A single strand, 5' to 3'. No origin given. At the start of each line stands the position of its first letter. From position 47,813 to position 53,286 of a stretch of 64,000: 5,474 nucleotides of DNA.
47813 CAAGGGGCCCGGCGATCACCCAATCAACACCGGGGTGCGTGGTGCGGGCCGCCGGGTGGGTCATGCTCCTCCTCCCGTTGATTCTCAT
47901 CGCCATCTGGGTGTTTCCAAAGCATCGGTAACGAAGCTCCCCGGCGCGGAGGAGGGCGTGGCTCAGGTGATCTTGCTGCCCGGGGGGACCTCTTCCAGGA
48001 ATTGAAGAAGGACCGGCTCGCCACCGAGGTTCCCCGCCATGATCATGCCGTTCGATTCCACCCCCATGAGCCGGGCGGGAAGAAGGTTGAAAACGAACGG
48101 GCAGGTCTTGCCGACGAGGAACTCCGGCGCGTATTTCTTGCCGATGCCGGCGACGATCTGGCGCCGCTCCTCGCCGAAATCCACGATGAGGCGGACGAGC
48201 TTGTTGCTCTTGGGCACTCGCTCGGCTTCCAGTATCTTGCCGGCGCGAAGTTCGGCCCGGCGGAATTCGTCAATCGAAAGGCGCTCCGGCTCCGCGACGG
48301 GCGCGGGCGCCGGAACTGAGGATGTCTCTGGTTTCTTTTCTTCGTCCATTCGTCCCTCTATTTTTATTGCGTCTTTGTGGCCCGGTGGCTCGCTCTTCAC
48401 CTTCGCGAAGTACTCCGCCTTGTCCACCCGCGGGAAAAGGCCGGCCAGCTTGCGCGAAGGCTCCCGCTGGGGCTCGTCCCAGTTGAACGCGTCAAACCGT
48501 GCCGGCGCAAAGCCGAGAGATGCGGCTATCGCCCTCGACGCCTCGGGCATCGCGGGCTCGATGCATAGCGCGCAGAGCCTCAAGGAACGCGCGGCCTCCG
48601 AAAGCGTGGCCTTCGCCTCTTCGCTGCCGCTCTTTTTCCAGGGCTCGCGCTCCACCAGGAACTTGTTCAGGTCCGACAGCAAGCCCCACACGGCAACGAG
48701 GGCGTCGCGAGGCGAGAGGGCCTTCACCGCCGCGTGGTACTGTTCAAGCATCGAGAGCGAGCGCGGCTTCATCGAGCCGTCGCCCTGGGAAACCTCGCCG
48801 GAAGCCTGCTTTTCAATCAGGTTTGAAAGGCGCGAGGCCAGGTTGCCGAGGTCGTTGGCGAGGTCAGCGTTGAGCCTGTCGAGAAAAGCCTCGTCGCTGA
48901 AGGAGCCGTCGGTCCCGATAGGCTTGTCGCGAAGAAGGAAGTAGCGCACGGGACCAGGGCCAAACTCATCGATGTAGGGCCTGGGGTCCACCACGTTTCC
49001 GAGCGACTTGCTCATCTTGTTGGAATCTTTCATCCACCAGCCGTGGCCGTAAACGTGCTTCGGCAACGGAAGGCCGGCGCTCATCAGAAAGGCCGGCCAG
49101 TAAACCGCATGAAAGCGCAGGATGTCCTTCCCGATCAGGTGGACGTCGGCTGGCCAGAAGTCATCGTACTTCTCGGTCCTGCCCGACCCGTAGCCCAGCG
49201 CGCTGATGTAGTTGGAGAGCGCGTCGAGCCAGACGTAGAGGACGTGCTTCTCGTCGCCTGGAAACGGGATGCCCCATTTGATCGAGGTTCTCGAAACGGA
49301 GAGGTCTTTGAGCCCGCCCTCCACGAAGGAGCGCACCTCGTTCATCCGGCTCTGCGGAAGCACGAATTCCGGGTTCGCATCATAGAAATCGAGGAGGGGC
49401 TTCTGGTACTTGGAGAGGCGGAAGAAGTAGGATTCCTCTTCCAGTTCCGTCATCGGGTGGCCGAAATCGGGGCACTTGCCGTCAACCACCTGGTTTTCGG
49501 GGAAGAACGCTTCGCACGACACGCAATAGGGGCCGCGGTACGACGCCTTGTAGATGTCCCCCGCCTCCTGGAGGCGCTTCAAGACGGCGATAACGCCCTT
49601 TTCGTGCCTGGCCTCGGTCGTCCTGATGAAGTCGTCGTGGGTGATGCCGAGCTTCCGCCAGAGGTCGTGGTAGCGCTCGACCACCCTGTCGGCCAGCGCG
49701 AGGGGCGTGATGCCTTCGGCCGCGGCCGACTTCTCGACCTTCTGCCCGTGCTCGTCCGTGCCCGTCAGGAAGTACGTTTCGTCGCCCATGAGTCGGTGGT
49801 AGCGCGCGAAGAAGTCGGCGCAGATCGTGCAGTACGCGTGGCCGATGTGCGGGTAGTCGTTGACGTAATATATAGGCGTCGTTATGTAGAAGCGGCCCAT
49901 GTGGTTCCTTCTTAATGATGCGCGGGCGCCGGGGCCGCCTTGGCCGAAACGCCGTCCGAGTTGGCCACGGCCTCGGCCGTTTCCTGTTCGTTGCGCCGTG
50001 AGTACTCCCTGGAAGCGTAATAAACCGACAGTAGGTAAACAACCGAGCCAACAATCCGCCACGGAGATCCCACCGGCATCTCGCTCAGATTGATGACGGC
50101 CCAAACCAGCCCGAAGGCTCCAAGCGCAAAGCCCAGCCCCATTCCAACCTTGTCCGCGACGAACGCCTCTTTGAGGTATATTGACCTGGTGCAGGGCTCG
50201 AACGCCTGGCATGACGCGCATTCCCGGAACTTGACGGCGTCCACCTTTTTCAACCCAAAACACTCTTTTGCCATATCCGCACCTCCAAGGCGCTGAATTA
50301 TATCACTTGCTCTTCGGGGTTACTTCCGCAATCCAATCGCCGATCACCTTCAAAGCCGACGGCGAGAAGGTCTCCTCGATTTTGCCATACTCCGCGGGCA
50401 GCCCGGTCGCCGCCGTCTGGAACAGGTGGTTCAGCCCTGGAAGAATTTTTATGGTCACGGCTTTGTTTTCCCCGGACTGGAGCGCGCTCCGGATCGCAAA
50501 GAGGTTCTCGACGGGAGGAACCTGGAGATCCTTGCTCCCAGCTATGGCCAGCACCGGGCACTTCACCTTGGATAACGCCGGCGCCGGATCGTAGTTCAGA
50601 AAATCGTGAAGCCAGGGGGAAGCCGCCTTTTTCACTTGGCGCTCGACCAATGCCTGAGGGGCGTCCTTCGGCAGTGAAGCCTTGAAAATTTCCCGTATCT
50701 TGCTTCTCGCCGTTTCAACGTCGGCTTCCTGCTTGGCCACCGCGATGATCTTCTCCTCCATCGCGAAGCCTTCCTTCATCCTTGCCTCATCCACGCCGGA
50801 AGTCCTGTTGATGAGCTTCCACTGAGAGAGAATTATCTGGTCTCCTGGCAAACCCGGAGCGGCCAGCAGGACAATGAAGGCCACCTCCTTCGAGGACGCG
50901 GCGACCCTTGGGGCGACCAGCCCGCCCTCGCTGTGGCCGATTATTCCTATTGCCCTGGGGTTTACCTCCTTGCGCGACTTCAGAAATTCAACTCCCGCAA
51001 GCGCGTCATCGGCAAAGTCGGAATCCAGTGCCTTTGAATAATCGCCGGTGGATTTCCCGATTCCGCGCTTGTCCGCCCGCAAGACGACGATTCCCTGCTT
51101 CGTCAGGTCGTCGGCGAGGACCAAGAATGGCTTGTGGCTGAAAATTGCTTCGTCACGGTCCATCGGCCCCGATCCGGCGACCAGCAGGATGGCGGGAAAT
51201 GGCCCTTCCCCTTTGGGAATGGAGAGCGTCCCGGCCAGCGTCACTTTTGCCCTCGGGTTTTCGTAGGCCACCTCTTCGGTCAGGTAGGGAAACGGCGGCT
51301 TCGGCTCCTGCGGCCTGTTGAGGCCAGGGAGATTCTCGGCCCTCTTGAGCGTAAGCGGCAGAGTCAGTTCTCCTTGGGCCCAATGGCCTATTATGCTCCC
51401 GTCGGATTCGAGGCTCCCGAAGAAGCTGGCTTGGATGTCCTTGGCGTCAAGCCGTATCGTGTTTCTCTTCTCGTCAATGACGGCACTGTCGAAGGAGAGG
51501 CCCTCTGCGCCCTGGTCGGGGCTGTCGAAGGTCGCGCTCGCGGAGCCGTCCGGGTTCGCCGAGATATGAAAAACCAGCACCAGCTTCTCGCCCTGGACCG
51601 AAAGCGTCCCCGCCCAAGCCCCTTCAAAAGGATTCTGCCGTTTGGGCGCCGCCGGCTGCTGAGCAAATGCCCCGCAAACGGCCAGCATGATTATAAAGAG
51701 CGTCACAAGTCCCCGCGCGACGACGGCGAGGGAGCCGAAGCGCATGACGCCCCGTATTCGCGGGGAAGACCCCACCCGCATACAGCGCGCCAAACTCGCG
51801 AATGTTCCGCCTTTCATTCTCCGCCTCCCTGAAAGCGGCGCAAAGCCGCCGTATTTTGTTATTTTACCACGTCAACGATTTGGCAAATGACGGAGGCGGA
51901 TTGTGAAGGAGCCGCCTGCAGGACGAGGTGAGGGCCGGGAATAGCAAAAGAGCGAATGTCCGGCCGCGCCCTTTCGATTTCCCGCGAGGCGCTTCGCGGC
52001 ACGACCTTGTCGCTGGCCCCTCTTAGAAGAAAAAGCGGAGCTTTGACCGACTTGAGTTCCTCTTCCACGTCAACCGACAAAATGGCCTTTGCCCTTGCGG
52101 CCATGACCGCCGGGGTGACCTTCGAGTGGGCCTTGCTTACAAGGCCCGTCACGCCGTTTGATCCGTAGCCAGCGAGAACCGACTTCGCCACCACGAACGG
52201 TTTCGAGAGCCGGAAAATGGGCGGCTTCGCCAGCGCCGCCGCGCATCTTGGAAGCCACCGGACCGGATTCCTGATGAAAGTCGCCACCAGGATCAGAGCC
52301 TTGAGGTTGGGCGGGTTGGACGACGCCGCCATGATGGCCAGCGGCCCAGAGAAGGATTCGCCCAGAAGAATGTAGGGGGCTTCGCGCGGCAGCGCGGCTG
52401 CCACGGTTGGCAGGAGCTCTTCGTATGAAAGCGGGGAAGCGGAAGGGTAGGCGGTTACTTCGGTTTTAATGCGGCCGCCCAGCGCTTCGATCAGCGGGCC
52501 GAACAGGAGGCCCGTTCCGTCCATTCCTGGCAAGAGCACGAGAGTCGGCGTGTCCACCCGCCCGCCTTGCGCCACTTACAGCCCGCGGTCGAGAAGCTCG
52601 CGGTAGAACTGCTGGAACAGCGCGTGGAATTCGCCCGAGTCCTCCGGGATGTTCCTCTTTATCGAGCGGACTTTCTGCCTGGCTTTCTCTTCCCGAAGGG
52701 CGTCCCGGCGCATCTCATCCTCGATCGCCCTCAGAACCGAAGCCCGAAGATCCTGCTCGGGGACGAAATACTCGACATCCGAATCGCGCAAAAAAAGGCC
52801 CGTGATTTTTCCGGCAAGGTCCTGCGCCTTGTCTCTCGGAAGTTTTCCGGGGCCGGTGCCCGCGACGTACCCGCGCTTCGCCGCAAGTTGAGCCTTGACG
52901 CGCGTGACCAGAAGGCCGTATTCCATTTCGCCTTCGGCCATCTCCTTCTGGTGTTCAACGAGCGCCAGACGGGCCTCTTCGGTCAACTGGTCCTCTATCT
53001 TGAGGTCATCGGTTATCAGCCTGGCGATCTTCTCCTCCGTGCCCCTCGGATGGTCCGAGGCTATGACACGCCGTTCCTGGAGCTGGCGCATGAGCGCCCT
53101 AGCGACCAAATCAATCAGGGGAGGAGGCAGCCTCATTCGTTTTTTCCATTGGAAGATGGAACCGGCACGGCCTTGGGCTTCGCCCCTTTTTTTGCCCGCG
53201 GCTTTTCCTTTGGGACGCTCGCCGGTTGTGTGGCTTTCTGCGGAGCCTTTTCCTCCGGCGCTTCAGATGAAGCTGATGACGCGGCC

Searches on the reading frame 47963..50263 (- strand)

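Call 24: search_protein_families(library=pfam, proteins=[window:47963-50263:-], max_evalue=0.00001)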
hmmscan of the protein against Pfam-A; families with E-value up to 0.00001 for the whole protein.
window:47963-50263:- (766 aa): 4 families
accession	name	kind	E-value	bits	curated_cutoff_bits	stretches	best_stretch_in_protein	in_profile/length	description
PF09334.17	tRNA-synt_1g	-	1.4e-111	373.5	20.1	2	275-479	180-390/391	tRNA synthetases class I (M)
PF00133.28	tRNA-synt_1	-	3.3e-28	99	22.7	2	119-335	19-244/414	tRNA synthetases class I (I, L, M and V)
PF01588.26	tRNA_bind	-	1.1e-22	80.3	27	1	672-764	1-96/96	Putative tRNA binding domain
PF01406.26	tRNA-synt_1e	-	4.2e-13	49.8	27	1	134-241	19-125/301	tRNA synthetases class I (C) catalytic domain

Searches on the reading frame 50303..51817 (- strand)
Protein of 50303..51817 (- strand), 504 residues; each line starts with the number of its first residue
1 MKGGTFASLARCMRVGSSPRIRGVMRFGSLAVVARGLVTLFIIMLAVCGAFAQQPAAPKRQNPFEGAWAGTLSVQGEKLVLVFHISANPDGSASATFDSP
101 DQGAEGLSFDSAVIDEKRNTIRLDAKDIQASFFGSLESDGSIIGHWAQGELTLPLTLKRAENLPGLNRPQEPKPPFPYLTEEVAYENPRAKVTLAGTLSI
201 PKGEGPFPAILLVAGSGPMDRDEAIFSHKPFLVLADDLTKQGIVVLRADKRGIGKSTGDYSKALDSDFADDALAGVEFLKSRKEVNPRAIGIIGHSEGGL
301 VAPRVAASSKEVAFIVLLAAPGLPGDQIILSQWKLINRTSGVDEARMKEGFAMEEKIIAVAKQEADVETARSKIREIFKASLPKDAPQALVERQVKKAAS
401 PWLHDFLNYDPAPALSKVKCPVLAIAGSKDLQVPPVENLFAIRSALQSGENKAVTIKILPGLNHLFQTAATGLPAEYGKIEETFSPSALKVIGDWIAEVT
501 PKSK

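Call 24: search_protein_families(library=pfam, proteins=[window:50303-51817:-], max_evalue=0.00001)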
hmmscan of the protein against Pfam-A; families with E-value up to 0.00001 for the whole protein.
window:50303-51817:- (504 aa): 5 families
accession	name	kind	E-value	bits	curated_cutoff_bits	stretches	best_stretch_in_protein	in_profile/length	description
PF00326.27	Peptidase_S9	-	1.6e-12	47.8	22.6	0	238-311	10-86/213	Prolyl oligopeptidase family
PF12146.15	Hydrolase_4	-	5.4e-12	46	27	1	234-464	23-232/239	Serine aminopeptidase, S33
PF02129.25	Peptidase_S15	-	1e-10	42.2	23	1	193-434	4-237/262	X-Pro dipeptidyl-peptidase (S15 family)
PF12697.13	Abhydrolase_6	-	1.5e-09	39.3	26.3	1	210-467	1-207/217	Alpha/beta hydrolase family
PF01738.24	DLH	-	9.6e-07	29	21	0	231-312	42-121/217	Dienelactone hydrolase family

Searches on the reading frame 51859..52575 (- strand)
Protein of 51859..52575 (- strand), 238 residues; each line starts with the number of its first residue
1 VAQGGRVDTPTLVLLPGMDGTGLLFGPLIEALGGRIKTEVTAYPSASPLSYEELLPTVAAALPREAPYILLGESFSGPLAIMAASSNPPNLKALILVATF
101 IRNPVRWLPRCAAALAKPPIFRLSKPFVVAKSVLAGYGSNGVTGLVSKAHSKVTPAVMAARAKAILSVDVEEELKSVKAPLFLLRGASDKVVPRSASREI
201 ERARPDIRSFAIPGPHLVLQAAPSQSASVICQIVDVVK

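Call 24: search_protein_families(library=pfam, proteins=[window:51859-52575:-], max_evalue=0.00001)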
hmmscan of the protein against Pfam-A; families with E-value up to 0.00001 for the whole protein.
window:51859-52575:- (238 aa): 2 families
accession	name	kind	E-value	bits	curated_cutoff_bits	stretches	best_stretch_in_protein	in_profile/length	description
PF12146.15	Hydrolase_4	-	1.2e-09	38.3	27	1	61-203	72-216/239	Serine aminopeptidase, S33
PF12697.13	Abhydrolase_6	-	8.2e-06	27.1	26.3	1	12-220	1-208/217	Alpha/beta hydrolase family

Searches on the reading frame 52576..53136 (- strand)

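Call 24: search_protein_families(library=pfam, proteins=[window:52576-53136:-], max_evalue=0.00001)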
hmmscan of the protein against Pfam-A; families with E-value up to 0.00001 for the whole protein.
window:52576-53136:- (186 aa): 1 family
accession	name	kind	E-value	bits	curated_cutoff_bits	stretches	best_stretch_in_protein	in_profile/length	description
PF04368.18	DUF507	-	3.2e-22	79.8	24.7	1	1-184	1-179/182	Protein of unknown function (DUF507)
